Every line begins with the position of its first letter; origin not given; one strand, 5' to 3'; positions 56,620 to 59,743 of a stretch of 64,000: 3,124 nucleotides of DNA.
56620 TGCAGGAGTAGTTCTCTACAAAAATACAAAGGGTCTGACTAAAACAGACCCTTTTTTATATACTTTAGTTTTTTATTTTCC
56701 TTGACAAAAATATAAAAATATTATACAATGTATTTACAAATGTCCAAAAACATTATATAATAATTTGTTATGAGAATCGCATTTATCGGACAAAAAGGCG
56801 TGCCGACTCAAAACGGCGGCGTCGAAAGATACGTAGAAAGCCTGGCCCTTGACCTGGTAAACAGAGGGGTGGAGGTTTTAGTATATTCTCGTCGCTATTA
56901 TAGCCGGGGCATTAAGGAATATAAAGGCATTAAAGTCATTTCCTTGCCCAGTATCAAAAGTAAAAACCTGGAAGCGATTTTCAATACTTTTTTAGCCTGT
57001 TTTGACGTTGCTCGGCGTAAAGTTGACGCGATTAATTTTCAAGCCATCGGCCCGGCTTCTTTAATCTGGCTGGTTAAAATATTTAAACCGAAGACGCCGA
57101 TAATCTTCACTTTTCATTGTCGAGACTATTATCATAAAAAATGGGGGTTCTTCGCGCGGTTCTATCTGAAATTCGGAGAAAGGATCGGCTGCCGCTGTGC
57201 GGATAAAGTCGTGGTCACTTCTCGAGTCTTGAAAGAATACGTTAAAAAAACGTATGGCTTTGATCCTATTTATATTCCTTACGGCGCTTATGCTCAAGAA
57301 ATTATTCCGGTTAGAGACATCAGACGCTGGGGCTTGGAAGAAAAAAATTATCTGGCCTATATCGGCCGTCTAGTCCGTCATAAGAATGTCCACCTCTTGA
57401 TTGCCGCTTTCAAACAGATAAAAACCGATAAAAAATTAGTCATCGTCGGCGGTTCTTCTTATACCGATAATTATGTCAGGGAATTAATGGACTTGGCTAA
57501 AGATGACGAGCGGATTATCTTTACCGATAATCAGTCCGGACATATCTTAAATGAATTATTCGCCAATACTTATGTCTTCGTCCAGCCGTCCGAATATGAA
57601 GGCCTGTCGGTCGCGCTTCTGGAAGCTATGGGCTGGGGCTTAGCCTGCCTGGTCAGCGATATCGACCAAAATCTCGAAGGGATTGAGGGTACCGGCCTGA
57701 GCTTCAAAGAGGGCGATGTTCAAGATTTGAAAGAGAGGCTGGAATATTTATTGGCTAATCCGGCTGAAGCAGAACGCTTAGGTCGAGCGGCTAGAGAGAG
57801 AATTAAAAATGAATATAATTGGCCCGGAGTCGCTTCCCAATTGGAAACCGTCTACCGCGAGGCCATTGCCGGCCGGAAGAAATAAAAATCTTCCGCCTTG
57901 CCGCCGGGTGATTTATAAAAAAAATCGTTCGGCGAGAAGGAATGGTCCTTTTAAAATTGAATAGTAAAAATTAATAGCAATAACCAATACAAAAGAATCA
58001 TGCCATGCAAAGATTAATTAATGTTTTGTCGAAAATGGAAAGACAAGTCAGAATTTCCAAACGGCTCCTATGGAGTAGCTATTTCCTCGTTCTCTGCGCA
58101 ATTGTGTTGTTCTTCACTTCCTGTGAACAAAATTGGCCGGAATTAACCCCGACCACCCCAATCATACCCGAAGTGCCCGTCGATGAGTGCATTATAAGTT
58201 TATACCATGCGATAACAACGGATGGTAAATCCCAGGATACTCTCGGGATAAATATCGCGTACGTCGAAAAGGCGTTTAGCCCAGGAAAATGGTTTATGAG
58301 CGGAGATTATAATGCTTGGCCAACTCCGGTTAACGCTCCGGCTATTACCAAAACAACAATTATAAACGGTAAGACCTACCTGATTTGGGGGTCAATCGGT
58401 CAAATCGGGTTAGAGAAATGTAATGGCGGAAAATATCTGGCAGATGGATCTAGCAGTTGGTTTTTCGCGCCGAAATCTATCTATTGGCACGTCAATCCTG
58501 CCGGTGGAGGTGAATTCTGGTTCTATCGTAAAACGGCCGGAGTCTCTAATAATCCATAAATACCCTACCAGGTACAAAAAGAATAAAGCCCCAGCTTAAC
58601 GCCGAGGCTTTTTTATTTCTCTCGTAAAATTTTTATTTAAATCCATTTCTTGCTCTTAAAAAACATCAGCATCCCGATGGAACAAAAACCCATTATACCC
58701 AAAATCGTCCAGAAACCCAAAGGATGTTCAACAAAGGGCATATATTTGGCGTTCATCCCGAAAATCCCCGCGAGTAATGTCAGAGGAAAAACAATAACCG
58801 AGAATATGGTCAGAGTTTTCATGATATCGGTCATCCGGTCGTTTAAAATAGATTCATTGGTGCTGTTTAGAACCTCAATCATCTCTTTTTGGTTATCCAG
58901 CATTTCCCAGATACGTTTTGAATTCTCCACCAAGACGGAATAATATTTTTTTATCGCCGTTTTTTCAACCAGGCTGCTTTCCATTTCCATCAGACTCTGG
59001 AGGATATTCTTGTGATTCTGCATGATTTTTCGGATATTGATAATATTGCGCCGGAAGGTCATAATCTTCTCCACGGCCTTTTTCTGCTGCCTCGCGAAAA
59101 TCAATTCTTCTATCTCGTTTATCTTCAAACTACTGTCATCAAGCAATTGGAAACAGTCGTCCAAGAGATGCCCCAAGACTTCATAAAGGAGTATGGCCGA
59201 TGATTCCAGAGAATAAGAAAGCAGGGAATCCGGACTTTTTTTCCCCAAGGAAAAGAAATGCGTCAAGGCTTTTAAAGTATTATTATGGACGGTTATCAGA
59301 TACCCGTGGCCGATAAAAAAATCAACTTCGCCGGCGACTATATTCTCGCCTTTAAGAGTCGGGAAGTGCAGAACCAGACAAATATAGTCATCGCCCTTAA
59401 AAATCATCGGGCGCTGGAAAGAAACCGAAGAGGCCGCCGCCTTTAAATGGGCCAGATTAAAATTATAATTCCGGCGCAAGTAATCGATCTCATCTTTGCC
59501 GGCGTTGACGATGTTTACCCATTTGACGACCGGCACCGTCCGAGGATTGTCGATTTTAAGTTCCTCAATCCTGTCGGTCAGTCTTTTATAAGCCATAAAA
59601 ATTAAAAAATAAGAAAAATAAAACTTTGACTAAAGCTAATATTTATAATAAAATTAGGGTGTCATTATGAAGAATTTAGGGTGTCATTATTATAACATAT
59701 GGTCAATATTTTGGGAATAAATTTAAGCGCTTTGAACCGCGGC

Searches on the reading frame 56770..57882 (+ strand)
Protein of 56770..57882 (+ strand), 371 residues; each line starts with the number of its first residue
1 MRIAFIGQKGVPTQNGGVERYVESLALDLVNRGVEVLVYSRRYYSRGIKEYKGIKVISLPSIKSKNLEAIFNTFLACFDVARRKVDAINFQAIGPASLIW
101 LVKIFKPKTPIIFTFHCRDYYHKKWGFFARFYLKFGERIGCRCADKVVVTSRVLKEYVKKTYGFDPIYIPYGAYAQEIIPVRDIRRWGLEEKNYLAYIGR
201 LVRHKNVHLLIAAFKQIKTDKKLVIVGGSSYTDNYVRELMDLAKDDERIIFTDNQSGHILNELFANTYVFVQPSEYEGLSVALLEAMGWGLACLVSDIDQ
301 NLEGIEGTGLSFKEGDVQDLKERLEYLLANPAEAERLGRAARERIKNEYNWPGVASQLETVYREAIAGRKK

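Call 9: search_protein_families(library=pfam, proteins=[window:56770-57882:+], max_evalue=0.001)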
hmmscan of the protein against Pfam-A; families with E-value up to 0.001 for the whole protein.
window:56770-57882:+ (371 aa): 7 families
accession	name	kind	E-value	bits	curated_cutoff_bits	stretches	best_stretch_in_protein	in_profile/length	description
PF00534.26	Glycos_transf_1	-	2e-29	102.7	26.4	1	188-344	10-172/172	Glycosyl transferases group 1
PF13692.12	Glyco_trans_1_4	-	5.3e-24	85.5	27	1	193-330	2-142/142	Glycosyl transferases group 1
PF13439.12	Glyco_transf_4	-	2e-21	77.2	28.5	1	16-167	2-159/170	Glycosyltransferase Family 4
PF13579.12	Glyco_trans_4_4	-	2.5e-14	54.4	29.7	1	16-166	1-149/158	Glycosyl transferase 4-like domain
PF13524.12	Glyco_trans_1_2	-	3e-09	37.4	25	1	219-359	13-143/144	Glycosyl transferase-like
PF09314.17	DUF1972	-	1.1e-08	35.4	25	1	4-173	5-185/186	Domain of unknown function (DUF1972)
PF20706.3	GT4-conflict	-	6.5e-05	22.5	26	1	195-358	200-385/385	Family 4 Glycosyltransferase in conflict systems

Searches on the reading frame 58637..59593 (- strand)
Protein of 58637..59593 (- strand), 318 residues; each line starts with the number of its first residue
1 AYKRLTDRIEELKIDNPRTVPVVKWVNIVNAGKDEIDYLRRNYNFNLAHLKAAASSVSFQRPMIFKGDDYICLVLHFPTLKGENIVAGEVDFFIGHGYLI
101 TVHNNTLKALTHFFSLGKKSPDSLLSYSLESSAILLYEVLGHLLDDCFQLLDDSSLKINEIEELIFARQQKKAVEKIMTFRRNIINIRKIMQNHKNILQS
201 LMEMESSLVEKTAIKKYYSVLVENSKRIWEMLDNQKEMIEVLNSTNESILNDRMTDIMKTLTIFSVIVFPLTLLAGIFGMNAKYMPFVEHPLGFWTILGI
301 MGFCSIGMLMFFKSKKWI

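Call 9: search_protein_families(library=pfam, proteins=[window:58637-59593:-], max_evalue=0.001)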
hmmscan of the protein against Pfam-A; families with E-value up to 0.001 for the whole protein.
window:58637-59593:- (318 aa): 1 family
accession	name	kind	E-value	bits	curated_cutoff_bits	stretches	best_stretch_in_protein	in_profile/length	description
PF01544.23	CorA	-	1.7e-50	172.4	27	1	23-313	4-291/292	CorA-like Mg2+ transporter protein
